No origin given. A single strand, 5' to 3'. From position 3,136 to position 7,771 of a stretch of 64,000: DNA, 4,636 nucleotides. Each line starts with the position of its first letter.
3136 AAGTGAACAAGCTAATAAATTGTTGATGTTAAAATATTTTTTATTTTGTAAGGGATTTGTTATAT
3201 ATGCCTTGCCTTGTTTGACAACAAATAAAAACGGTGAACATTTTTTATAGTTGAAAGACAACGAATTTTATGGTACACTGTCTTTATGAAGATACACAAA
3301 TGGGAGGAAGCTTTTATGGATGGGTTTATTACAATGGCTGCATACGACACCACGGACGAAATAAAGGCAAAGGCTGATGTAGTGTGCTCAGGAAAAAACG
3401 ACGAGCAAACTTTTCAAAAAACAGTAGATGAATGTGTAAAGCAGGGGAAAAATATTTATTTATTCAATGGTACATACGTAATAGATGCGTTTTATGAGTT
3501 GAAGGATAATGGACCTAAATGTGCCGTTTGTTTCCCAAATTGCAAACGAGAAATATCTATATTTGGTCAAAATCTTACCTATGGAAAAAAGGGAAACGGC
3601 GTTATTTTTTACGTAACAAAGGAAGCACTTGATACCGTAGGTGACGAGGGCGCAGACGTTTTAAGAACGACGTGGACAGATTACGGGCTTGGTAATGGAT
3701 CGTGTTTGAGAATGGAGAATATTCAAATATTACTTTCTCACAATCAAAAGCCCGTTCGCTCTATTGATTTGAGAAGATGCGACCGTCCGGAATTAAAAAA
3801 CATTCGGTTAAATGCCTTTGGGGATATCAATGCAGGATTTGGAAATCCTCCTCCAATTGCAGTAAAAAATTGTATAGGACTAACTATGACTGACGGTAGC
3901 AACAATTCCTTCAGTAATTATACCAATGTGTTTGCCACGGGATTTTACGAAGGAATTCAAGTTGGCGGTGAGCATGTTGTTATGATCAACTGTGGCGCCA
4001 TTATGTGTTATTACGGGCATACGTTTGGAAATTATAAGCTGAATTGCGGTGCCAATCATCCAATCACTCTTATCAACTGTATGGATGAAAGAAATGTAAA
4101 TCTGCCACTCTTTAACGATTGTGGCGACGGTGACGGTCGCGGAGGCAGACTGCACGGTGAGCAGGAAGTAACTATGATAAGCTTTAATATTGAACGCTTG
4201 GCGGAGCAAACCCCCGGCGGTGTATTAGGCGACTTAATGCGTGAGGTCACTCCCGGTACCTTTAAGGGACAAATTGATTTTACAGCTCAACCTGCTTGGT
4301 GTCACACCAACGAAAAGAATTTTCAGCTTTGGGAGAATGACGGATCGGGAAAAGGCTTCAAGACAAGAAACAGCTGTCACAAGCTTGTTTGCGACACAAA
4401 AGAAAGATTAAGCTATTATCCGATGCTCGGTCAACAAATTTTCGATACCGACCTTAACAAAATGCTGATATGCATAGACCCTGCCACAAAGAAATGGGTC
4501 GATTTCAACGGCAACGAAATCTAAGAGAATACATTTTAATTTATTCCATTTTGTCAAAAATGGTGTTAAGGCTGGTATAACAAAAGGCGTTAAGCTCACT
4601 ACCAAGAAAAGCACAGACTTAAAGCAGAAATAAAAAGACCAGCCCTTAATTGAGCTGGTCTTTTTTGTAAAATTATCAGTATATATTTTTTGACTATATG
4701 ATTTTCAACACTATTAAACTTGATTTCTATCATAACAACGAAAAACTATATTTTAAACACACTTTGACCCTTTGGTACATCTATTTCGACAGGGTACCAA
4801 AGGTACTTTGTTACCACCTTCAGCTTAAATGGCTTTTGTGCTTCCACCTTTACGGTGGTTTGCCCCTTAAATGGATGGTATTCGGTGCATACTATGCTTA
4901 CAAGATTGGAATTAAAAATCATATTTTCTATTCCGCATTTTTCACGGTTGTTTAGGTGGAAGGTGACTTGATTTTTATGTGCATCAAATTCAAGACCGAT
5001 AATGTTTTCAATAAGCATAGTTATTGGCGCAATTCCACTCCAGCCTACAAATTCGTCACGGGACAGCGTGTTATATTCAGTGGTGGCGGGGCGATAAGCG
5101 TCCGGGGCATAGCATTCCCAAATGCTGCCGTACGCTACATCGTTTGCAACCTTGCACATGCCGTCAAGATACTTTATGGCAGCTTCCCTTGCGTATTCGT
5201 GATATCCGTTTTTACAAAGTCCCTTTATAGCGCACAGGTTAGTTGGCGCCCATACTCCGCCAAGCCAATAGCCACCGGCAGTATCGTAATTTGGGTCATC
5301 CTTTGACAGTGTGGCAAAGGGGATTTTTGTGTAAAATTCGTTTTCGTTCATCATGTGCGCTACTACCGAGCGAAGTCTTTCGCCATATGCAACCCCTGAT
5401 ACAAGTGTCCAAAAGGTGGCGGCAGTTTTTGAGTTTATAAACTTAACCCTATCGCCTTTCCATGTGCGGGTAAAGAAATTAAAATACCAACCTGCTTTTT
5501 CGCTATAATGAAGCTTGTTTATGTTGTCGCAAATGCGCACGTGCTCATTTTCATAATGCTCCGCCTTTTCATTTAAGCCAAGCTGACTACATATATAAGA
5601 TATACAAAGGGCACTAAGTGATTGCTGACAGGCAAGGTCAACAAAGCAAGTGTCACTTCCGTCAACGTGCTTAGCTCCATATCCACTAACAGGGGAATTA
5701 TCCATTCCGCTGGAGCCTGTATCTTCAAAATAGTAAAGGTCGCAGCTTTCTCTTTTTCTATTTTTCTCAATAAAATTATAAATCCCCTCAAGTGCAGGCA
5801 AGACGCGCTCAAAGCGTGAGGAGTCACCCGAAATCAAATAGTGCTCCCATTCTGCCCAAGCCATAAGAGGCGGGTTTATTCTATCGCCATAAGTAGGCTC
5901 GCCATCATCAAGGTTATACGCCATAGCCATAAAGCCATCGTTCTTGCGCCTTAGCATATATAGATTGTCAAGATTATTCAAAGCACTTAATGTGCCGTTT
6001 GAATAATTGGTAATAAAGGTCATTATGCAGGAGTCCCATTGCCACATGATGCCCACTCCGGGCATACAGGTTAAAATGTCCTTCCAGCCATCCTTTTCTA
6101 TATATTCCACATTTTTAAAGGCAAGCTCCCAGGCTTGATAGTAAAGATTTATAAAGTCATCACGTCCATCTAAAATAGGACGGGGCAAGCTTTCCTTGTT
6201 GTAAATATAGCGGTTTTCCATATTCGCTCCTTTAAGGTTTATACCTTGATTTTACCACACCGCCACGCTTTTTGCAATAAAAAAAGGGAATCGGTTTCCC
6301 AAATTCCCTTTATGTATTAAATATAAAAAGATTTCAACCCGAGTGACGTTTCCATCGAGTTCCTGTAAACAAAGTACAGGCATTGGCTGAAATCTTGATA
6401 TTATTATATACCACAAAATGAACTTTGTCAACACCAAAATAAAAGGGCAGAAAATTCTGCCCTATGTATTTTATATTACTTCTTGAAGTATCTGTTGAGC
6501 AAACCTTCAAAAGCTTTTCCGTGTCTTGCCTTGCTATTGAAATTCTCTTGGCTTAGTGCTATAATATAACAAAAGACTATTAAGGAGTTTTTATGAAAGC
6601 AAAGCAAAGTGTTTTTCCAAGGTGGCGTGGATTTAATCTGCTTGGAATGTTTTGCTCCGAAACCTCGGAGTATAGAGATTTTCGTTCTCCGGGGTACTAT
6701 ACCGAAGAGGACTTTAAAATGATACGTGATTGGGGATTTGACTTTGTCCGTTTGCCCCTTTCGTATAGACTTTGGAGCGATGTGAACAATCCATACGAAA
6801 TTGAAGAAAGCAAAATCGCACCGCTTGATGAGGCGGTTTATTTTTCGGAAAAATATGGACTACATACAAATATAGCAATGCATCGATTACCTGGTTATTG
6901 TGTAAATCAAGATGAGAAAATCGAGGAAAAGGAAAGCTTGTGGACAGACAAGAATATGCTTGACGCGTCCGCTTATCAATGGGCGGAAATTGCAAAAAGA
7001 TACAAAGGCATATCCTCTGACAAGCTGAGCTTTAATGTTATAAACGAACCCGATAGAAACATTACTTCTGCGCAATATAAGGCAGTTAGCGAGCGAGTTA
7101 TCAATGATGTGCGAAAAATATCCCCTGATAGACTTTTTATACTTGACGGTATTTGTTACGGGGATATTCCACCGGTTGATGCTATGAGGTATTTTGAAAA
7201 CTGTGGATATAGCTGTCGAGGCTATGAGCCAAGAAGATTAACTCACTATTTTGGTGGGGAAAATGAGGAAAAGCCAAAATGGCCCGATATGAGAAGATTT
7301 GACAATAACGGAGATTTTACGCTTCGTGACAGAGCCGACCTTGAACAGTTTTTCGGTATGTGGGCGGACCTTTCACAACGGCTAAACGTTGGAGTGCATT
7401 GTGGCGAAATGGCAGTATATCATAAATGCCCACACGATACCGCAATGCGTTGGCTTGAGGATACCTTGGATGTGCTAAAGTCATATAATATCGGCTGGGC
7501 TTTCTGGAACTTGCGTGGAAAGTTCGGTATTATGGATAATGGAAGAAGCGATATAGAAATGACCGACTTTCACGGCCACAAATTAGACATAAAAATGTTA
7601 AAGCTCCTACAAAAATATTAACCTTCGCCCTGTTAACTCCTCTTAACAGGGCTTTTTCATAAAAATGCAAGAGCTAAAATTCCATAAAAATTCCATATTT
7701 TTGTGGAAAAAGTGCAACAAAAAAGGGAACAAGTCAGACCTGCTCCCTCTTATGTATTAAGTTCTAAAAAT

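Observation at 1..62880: Family of hairpin/linker arrays: variable hairpins, conserved array-specific 7-8 nt linkers, at eight or more non-coding loci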

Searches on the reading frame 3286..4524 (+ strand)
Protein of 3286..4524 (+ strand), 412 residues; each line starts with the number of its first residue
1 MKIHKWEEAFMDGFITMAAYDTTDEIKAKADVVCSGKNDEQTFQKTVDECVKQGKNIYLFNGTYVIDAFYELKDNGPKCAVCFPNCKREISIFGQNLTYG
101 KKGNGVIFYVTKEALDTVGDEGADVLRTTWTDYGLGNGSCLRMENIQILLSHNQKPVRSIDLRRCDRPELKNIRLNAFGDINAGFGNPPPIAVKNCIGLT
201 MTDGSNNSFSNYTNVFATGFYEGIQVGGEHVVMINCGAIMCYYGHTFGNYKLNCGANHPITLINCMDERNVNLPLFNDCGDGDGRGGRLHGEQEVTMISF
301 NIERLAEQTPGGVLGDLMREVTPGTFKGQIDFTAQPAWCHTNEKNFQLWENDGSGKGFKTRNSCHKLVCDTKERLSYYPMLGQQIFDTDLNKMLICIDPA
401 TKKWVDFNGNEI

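Call 69: search_protein_families(library=pfam, proteins=[window:3286-4524:+], max_evalue=0.00001)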
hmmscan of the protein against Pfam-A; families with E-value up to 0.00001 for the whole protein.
window:3286-4524:+ (412 aa): 0 families

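Call 74: search_protein_families(library=pfam, proteins=[window:3286-4524:+], max_evalue=0.001)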
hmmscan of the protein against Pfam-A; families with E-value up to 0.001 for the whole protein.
window:3286-4524:+ (412 aa): 0 families

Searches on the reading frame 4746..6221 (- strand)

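Call 69: search_protein_families(library=pfam, proteins=[window:4746-6221:-], max_evalue=0.00001)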
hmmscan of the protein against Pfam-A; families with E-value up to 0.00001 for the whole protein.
window:4746-6221:- (491 aa): 3 families
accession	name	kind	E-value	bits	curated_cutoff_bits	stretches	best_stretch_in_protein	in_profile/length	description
PF22422.2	MGH1-like_GH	-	5.3e-29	102.3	27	1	109-375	59-344/356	Mannosylglycerate hydrolase MGH1-like glycoside hydrolase domain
PF01204.24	Trehalase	-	5.3e-13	49.1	21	1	194-374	307-479/512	Trehalase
PF03200.22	Glyco_hydro_63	-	7.8e-13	48.5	22.4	1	111-396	187-484/492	Glycosyl hydrolase family 63 C-terminal domain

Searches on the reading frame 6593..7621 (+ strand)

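Call 69: search_protein_families(library=pfam, proteins=[window:6593-7621:+], max_evalue=0.00001)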
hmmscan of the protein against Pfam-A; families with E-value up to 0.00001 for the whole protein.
window:6593-7621:+ (342 aa): 1 family
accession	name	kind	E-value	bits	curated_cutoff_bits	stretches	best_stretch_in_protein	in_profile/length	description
PF00150.24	Cellulase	-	1.2e-21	77.9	23.5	1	35-309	21-270/272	Cellulase (glycosyl hydrolase family 5)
